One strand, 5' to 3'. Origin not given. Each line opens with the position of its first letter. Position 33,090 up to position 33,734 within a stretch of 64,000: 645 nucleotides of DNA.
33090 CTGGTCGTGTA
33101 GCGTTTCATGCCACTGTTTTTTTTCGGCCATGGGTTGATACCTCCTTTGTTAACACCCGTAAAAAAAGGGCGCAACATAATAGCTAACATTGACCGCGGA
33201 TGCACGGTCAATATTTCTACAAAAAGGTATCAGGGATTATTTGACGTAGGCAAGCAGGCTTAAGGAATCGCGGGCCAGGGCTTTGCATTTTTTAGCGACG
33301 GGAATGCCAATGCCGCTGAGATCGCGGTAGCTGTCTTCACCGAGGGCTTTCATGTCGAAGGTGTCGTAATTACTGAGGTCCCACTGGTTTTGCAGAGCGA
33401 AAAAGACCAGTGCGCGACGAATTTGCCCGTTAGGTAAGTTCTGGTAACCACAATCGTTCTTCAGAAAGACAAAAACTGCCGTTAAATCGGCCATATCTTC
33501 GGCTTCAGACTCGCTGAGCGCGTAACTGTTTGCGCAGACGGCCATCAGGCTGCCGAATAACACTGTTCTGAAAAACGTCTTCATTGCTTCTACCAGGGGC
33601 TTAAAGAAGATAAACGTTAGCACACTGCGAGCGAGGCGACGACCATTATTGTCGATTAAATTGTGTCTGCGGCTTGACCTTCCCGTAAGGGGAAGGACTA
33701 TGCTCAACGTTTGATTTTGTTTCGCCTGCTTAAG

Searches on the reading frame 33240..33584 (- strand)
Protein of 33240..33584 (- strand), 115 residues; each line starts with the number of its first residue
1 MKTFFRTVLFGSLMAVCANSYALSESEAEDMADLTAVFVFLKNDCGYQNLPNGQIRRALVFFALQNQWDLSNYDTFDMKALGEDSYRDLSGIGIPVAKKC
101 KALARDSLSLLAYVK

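Call 7: search_protein_families(proteins=[window:33240-33584:-], library=ncbifam, max_evalue=1)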
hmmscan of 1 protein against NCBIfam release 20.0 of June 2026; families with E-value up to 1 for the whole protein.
window:33240-33584:- (115 aa): 3 families
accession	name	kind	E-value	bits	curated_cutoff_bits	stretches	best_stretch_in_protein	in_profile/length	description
NF037975.1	pilot_rel_YacC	equivalog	8e-58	193.4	80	1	1-115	1-115/115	YacC family pilotin-like protein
TIGR01004.2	PulS_OutS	equivalog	7.8e-09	35.7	75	1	23-109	23-110/115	type II secretion system pilot lipoprotein GspS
NF045756.1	MPN555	equivalog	0.11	12.4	200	1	5-71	56-124/179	MPN555 family protein chaperone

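Call 9: search_solved_structures(query=window:33240-33584:-, max_evalue=10, show_alignments=3)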
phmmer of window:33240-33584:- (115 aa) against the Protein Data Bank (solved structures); distinct sequences matched with E-value up to 10: 7.
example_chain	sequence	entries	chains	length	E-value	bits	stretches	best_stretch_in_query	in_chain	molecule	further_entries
4k0u_A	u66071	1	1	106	1.2e-05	28.6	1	26-106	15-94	Lipoprotein OutS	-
3utk_A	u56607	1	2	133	1.7e-05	28.1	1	26-106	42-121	Lipoprotein outS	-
4a56_A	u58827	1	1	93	0.016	18.5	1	25-106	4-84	PULLULANASE SECRETION PROTEIN PULS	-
6hcg_P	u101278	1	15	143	0.087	16.1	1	23-108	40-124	Pullulanase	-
4dou_A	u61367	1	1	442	0.68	13.3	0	47-71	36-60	Adiponectin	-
3j4q_A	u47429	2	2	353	1.2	12.4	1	25-99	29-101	A-kinase anchor protein 18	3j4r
3sol_A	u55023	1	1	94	1.3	12.4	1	24-105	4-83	Type II secretion pathway related protein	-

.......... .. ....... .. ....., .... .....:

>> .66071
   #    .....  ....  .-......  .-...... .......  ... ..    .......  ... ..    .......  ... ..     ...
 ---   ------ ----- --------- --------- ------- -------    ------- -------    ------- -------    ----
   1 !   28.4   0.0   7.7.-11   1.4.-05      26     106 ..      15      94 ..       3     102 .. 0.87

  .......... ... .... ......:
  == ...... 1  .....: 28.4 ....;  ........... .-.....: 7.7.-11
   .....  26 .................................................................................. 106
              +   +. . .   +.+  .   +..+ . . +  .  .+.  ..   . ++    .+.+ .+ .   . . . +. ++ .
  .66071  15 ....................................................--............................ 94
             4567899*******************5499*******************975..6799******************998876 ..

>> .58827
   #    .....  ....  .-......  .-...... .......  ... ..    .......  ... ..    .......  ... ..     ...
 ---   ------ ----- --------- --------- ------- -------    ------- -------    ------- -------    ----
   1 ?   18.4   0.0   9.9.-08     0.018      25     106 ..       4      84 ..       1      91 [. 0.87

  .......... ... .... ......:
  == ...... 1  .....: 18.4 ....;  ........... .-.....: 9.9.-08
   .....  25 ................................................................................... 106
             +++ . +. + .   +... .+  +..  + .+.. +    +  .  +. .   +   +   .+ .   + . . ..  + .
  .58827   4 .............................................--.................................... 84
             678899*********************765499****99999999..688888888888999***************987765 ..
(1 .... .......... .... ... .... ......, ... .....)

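Call 11: profile_search(protein=window:33240-33584:-)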
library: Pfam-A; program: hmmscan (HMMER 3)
A. the first sequence (115 residues): domains with independent E <= 10: 1; with E <= 0.001: 1
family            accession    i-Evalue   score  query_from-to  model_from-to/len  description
T2SS_PulS_OutS    PF09691.15    5.4e-09    36.6      24-105        23-103/110  Type II secretion system pilotin lipoprotein (PulS_OutS)

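Call 19: find_homologous_proteins(query=window:33240-33584:-, max_evalue=0.001)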
Query window:33240-33584:- (115 aa): 435 proteins with E <= 0.001 among 437 candidates; the best 120 are listed.
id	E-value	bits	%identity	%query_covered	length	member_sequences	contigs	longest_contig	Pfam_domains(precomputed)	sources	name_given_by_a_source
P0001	5.6e-68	244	98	100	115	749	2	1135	PF09691.16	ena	-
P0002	5.7e-67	240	97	100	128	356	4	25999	PF09691.16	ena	-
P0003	1.1e-65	236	95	100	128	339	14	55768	PF09691.16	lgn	-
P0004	1.2e-65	236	94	100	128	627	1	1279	PF09691.16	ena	-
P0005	1.7e-65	236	95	100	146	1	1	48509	PF09691.16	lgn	-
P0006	1.7e-65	236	95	100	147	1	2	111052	PF09691.16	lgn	-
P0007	2.0e-65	235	94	100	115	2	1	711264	PF09691.16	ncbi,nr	ncbi:hypothetical protein RM09_04080 [Salmonella enterica subsp. enterica serovar Montevideo]|nr:hyp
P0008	2.2e-65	235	94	100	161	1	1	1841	PF09691.16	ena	-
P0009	4.2e-65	234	94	100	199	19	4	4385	PF09691.16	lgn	-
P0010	7.8e-65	233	94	100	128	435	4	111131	PF09691.16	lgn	-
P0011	2.4e-64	232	93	100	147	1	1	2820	PF09691.16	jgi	jgi:hypothetical protein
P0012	5.2e-64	231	93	100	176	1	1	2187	PF09691.16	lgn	-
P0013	3.3e-63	228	91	100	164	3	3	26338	PF09691.16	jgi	jgi:Bacterial chaperone lipoprotein (PulS_OutS).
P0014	3.3e-63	228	91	100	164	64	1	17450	PF09691.16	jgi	-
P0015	6.3e-63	227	98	93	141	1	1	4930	PF09691.16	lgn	-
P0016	1.2e-61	223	91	100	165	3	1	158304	PF09691.16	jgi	-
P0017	1.8e-61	223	89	100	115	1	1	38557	PF09691.16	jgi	-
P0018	2.5e-61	222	89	100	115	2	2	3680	PF09691.16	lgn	-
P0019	3.6e-61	222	89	100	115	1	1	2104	PF09691.16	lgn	-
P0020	3.6e-61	222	89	100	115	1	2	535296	PF09691.16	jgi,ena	jgi:Bacterial chaperone lipoprotein (PulS_OutS).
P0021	3.7e-61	222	89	100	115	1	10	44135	PF09691.16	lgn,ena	-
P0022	3.7e-61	222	89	100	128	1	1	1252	PF09691.16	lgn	-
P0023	4.9e-61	221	89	100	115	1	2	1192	PF09691.16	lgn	-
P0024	6.5e-61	221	91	100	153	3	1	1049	PF09691.16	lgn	-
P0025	6.8e-61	221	88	100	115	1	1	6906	PF09691.16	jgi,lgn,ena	-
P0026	6.9e-61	221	89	100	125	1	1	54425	PF09691.16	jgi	-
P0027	7.1e-61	221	97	91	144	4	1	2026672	PF09691.16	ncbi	-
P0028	8.4e-61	220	89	100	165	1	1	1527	PF09691.16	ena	-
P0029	9.5e-61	220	88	100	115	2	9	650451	PF09691.16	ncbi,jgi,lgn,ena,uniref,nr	ncbi:YacC family pilotin-like protein [Kosakonia cowanii]|uniref:YacC family pilotin-like protein n=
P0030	1.0e-60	220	89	100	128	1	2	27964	PF09691.16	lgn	-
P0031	1.1e-60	220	88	100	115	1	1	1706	PF09691.16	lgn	-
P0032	1.3e-60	220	88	100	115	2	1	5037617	PF09691.16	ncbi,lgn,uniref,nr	ncbi:YacC family pilotin-like protein [Kosakonia sp. SMBL-WEM22]|uniref:YacC family pilotin-like pro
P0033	1.3e-60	220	88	100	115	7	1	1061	PF09691.16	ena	-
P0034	1.3e-60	220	89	100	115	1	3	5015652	PF09691.16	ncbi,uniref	ncbi:YacC family pilotin-like protein [Yokenella regensburgei]|uniref:YacC family pilotin-like prote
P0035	1.3e-60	220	88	100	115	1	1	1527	PF09691.16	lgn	-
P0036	1.4e-60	220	89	100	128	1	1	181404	PF09691.16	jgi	jgi:hypothetical protein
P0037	1.4e-60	220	89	100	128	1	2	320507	PF09691.16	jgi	jgi:hypothetical protein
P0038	1.4e-60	220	89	100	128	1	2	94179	PF09691.16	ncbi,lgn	-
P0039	1.6e-60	220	89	100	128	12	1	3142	PF09691.16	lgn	-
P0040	1.8e-60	219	88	100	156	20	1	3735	PF09691.16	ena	-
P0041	1.9e-60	219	89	100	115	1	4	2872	PF09691.16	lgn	-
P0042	1.9e-60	219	88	100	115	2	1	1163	PF09691.16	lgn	-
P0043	1.9e-60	219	88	100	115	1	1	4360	PF09691.16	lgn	-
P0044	2.6e-60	219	89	100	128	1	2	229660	PF09691.16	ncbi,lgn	-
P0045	2.9e-60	219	88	100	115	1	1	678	PF09691.16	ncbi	-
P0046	3.5e-60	218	89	100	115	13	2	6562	PF09691.16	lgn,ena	-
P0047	3.5e-60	218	88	100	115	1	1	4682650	PF09691.16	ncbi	ncbi:YacC family pilotin-like protein [Salmonella enterica]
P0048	3.7e-60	218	88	100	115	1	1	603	PF09691.16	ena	-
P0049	4.1e-60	218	89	100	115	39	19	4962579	PF09691.16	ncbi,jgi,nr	ncbi:MAG: YacC family pilotin-like protein [Yokenella regensburgei]|jgi:hypothetical protein|nr:YacC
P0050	4.2e-60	218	88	100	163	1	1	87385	PF09691.16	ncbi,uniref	ncbi:YacC family pilotin-like protein [Vagococcus sp. WN89Y]|uniref:YacC family pilotin-like protein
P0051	5.2e-60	218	88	100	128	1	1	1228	PF09691.16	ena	-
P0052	5.2e-60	218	88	100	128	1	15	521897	PF09691.16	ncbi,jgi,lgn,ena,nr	ncbi:type II secretion system (T2SS) pilotin PulS/OutS [Enterobacter sp. BIGb0383]|jgi:hypothetical 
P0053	5.4e-60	218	89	100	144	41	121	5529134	PF09691.16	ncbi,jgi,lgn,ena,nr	ncbi:hypothetical protein TUM17576_07620 [Enterobacter hormaechei]|jgi:hypothetical protein|nr:hypot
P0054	7.3e-60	217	87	100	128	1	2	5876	PF09691.16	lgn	-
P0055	8.9e-60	217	88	100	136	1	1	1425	PF09691.16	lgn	-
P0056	9.3e-60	217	87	100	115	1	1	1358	PF09691.16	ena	-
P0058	1.0e-59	217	87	100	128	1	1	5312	PF09691.16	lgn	-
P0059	1.1e-59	217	88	100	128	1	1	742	PF09691.16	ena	-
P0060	1.4e-59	217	87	100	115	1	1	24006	PF09691.16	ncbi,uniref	ncbi:YacC family pilotin-like protein [Phytobacter sp. V91]|uniref:YacC family pilotin-like protein 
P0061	1.4e-59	217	88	100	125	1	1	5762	PF09691.16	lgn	-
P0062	1.5e-59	216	86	100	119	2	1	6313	PF09691.16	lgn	-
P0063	1.5e-59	216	88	100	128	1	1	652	PF09691.16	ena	-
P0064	1.6e-59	216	88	100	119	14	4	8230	PF09691.16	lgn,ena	-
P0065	1.8e-59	216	88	100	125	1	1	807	PF09691.16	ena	-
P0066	1.9e-59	216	88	100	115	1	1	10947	PF09691.16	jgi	jgi:hypothetical protein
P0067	1.9e-59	216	88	100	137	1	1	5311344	PF09691.16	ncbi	-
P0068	2.0e-59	216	87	100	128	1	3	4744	PF09691.16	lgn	-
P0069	2.0e-59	216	88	100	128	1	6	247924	PF09691.16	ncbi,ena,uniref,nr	ncbi:hypothetical protein SB6421_04505 [Klebsiella huaxiensis]|uniref:Chaperone lipoprotein YacC n=7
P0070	2.0e-59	216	88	100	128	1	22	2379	PF09691.16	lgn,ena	-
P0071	2.0e-59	216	88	100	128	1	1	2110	PF09691.16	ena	-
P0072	2.4e-59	216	87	100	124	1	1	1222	PF09691.16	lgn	-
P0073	2.7e-59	216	87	100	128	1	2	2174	PF09691.16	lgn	-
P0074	3.0e-59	215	87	100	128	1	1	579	PF09691.16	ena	-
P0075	3.2e-59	215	87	100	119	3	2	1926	PF09691.16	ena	-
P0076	3.2e-59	215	88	100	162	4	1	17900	PF09691.16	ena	-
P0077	3.9e-59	215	87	100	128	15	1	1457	PF09691.16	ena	-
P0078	3.9e-59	215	87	100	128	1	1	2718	PF09691.16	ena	-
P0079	4.0e-59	215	88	100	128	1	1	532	PF09691.16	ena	-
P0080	4.9e-59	215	88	100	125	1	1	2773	PF09691.16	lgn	-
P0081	5.1e-59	215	85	100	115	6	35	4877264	PF09691.16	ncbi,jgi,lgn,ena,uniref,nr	ncbi:YacC family pilotin-like protein [Superficieibacter sp. 1612_C1]|jgi:hypothetical protein|unire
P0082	5.6e-59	215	88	100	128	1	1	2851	PF09691.16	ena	-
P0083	5.8e-59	215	89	100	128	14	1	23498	PF09691.16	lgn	-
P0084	6.2e-59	214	87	100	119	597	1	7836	PF09691.16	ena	-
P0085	6.4e-59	214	86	100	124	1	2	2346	PF09691.16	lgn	-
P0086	6.7e-59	214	87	100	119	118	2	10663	PF09691.16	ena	-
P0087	6.8e-59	214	87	100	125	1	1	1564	PF09691.16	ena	-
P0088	6.8e-59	214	87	100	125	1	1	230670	PF09691.16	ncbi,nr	ncbi:chaperone lipoprotein [Klebsiella oxytoca KA-2]|nr:chaperone lipoprotein [Klebsiella oxytoca KA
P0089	7.1e-59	214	99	88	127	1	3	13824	PF09691.16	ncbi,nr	ncbi:protein [Escherichia coli]|nr:protein [Escherichia coli] SQZ58814.1 protein [Escherichia coli] 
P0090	7.1e-59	214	86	100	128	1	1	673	PF09691.16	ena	-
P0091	7.3e-59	214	87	100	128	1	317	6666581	PF09691.16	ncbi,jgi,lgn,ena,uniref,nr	ncbi:type II secretion system (T2SS) pilotin PulS/OutS [Klebsiella oxytoca]|uniref:Type II secretion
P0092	7.4e-59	214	87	100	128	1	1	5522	PF09691.16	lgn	-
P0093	7.4e-59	214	87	100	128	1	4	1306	PF09691.16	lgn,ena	-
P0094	7.4e-59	214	87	100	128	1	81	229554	PF09691.16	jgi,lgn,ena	-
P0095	7.4e-59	214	87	100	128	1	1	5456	PF09691.16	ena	-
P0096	7.4e-59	214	87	100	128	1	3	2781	PF09691.16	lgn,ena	-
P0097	7.4e-59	214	87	100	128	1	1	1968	PF09691.16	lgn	-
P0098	7.4e-59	214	87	100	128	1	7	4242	PF09691.16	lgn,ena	-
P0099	8.2e-59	214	87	100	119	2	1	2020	PF09691.16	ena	-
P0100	1.0e-58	214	86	100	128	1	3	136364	PF09691.16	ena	-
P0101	1.0e-58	214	87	100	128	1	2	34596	PF09691.16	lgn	-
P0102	1.4e-58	213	87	100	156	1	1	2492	PF09691.16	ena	-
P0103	1.4e-58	213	85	100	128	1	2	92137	PF09691.16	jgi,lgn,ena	-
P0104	1.4e-58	213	86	100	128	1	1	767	PF09691.16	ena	-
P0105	1.5e-58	213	87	100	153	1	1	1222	PF09691.16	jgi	-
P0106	1.5e-58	213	87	100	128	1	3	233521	PF09691.16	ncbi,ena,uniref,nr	ncbi:hypothetical protein SB6411_04883 [Klebsiella spallanzanii]|uniref:Chaperone lipoprotein YacC n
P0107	1.5e-58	213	87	100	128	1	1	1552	PF09691.16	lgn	-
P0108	1.8e-58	213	86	100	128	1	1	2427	PF09691.16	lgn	-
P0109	1.9e-58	213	86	100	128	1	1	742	PF09691.16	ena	-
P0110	1.9e-58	213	86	100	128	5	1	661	PF09691.16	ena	-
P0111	2.0e-58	213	86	100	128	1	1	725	PF09691.16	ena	-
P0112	2.0e-58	213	88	100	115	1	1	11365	PF09691.16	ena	-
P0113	2.1e-58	213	87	99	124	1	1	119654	PF09691.16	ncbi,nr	ncbi:MAG: YacC family pilotin-like protein [Klebsiella grimontii]|nr:YacC family pilotin-like protei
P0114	3.0e-58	212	87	100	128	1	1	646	PF09691.16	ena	-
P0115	3.6e-58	212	86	100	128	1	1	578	PF09691.16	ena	-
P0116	3.6e-58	212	86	100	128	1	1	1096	PF09691.16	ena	-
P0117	3.7e-58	212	96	88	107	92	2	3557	PF09691.16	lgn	-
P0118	3.7e-58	212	86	100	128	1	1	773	PF09691.16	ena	-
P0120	3.8e-58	212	84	100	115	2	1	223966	PF09691.16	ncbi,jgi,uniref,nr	ncbi:YacC family pilotin-like protein [Superficieibacter sp.]|uniref:YacC family pilotin-like protei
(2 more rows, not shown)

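Call 32: search_protein_representatives(protein=window:33240-33584:-)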
Query: 115 residues. Proteins with E-value up to 0.001 (for the whole library): 43; up to 1e-10: 32; up to 1e-30: 9. The best 43 are listed.
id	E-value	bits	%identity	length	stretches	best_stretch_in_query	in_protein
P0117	1.2e-58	211.9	95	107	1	1-102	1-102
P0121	1.8e-49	182.4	83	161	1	1-102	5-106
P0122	2.5e-42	159.4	94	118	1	37-115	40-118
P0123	2.0e-41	156.5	97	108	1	14-88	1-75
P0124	2.7e-39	149.7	83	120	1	1-84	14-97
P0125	3.2e-39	149.4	61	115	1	4-115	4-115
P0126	5.6e-37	142.2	62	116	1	7-114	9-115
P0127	5.4e-33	129.4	75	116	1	36-115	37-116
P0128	8.6e-32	125.5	94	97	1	51-115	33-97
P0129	4.2e-28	113.7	88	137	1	1-65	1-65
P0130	3.6e-27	110.7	34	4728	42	19-56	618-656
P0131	4.2e-27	110.5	50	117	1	10-115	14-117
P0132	1.5e-25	105.5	46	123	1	3-113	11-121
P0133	2.1e-25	105.0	54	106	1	18-114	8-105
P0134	6.5e-25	103.4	86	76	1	58-115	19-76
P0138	2.1e-22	95.4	38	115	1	3-114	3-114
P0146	1.1e-13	67.3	36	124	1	12-111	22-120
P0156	8.2e-07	45.2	43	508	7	84-111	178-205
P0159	3.7e-05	39.9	29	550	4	55-101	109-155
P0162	1.2e-04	38.3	27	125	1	7-104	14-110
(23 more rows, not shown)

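Call 38: find_related_loci(query=A2, collection=genome_contigs, flank=6000)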
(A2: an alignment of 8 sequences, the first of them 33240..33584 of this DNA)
Query A2 (115 aa) in genome_contigs; peptide patterns used: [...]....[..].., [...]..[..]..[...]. (x = any residue, [..] = any of these).
575 stretches matched a pattern; 325 encode a relative of the query (tblastn E <= 1e-3); the best 80 are kept; 80 distinct loci.
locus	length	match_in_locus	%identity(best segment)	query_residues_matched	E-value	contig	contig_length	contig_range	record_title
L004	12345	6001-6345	99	1-115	3e-75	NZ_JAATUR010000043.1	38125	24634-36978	Escherichia coli strain SCPM-O-B-8794 43length=38125, whole genome shotgun sequence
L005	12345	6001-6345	97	1-115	7e-75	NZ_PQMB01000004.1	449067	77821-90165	Citrobacter amalonaticus strain S646 scaffold4.1, whole genome shotgun sequence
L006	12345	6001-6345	99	1-115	1e-74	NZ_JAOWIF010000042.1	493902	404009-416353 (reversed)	Citrobacter sp. Cu233 235, whole genome shotgun sequence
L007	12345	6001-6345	99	1-115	1e-74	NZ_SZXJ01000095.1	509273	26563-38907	Citrobacter sp. wls619 contig29, whole genome shotgun sequence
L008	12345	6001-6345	98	1-115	1e-74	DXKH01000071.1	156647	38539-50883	MAG TPA_asm: Citrobacter sp. isolate HRGM_Genome_0066 HRGM_Genome_0066_71, whole genome shotgun sequence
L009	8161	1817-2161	98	1-115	3e-74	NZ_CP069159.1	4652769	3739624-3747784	Citrobacter sp. R56 chromosome, complete genome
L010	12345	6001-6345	98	1-115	3e-74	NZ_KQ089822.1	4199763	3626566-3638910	Citrobacter sp. MGH106 aetzL-supercont1.1, whole genome shotgun sequence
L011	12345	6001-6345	98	1-115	3e-74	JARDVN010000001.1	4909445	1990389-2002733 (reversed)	Citrobacter amalonaticus strain AUH_CA_2023_1 contig_2, whole genome shotgun sequence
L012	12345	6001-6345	98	1-115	3e-74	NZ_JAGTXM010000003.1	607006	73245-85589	Citrobacter amalonaticus strain ku-bf3 scaffold_2, whole genome shotgun sequence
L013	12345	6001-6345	98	1-115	3e-74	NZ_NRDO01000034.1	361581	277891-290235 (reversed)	Citrobacter sp. NCU1 contig_34, whole genome shotgun sequence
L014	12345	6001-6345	98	1-115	6e-74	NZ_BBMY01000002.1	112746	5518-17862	Escherichia albertii NBRC 107761 = DSM 17582 strain NBRC 107761, whole genome shotgun sequence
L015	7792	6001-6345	97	1-115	4e-74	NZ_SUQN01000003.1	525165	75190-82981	Citrobacter gillenii strain UMG736 UMG736_3, whole genome shotgun sequence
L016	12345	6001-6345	98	1-115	5e-74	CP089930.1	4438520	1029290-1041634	Escherichia coli strain E69 chromosome, complete genome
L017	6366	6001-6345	97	1-115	4e-74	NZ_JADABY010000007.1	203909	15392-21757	Citrobacter sp. Res13-Sevr-PEB04-36 seq_tig7, whole genome shotgun sequence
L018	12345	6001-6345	97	1-115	7e-74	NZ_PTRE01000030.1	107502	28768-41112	Escherichia sp. MOD1-EC7003 MOD1-EC7003_30_length_107502_cov_120, whole genome shotgun sequence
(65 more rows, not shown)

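Call 41: predict_structure(alignment_id=A1)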
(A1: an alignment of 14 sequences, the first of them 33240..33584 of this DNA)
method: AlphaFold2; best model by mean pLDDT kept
length: 115 residues; sequences in the alignment: 14
mean_pLDDT: 85.4   pTM: 0.72
mean pLDDT of the five models: 85.4, 85.2, 84.3, 84.0, 82.3
residues with pLDDT >= 90: 79; 70-90: 14; 50-70: 19; < 50: 3
segments of 3 or more residues with pLDDT < 50: none
pLDDT, mean of each block of 10 residues (from residue 1): 53 53 89 96 93 93 92 92 96 95 91 78
secondary structure, 60 per line:
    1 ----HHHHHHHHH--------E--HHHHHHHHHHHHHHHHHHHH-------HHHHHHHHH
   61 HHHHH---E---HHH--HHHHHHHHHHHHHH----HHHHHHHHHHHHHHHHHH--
elements in order: H5-13 H25-44 H52-65 H78-91 H96-113

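Call 45: fold_search(model_id=the predicted structure, library=pdb)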
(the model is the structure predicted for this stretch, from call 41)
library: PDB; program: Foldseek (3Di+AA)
matches with E <= 10: 54; with E <= 0.001: 0
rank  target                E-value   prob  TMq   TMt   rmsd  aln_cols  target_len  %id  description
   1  6hcg_P                3.1e-03  1.00  0.60  0.73   2.9        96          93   25  Klebsiella pneumoniae type II secretion system outer membrane complex. PulD, PulS and PulC HR domain. (released 2019-11-27)
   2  3utk_A                3.9e-03  1.00  0.66  0.78   2.4        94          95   28  Structure of the pilotin of the type II secretion system (released 2011-12-14)
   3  4a56                  4.3e-03  1.00  0.60  0.71   3.2        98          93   23  Crystal structure of the type 2 secretion system pilotin from Klebsiella Oxytoca (released 2011-12-07)
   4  3sol                  5.9e-02  1.00  0.63  0.78   2.5        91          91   21  Crystal structure of the type 2 secretion system pilotin GspS (released 2011-07-13)
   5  6zif_A                2.2e+00  0.08  0.21  0.22  11.3       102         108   12  The structure of a cytosolic copper storage protein from Methylocystis sp. Strain Rockwell (ATCC 49242) (released 2022-01-12)
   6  7bqn_MODEL_1_A        2.6e+00  0.08  0.22  0.21  12.3       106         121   12  Solution NMR structure of fold-C Rei; de novo designed protein with an asymmetric all-alpha topology (released 2021-04-07)
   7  4zsx_B                3.4e+00  0.08  0.27  0.13  10.6       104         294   13  Structure of a fusion protein with a helix linker, 2ARH-3-3KAW-2.0 (released 2015-08-19)
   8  4c5u_C                4.0e+00  0.05  0.20  0.06  11.8       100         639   19  Structural Investigations into the Stereochemistry and Activity of a Phenylalanine-2,3-Aminomutase from Taxus chinensi (released 2014-05-07)
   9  3kav_A                4.2e+00  0.06  0.21  0.23  11.2       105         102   14  Crystal Structure of THE MUTANT (L80M) PA2107 PROTEIN from Pseudomonas aeruginosa, Northeast Structural Genomics Conso (released 2009-10-27)
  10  4c6g_D                4.4e+00  0.04  0.21  0.06  11.7       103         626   16  Structural Investigations into the Stereochemistry and Activity of a Phenylalanine-2,3-Aminomutase from Taxus chinensi (released 2014-05-07)
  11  4zsv_A                4.7e+00  0.06  0.21  0.11  11.3       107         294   15  Structure of a fusion protein with a helix linker, 2ARH-3-3KAW-1.0 (released 2015-08-19)
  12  2gfh                  5.0e+00  0.07  0.26  0.14  12.3        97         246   11  Crystal structure of a n-acetylneuraminic acid phosphatase (nanp) from mus musculus at 1.90 A resolution (released 2006-04-18)
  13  7jhd_B                5.2e+00  0.06  0.22  0.14  11.6        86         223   15  Estrogen Receptor Alpha Ligand Binding Domain Y537S in Complex with TTC-352 and GRIP Peptide (released 2020-11-25)
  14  5mil_B                5.2e+00  0.04  0.21  0.17  11.7        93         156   12  Pirating conserved phage mechanisms promotes promiscuous staphylococcal pathogenicity islands transfer. (released 2017-09-06)
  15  2yii_C                6.1e+00  0.03  0.21  0.06  11.7       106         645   16  Manipulating the regioselectivity of phenylalanine aminomutase: new insights into the reaction mechanism of MIO-depend (released 2011-11-09)
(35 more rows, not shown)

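Call 46: find_encoding_contigs(protein=P0125, flank=6000, max_places=3)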
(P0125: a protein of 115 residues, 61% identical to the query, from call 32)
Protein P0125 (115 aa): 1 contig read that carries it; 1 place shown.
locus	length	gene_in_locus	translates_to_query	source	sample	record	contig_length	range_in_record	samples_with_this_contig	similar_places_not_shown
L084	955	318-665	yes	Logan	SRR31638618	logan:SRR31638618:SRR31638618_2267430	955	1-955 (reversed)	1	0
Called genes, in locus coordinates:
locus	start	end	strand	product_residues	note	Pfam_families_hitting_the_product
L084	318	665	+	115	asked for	PF09691:T2SS_PulS_OutS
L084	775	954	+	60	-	?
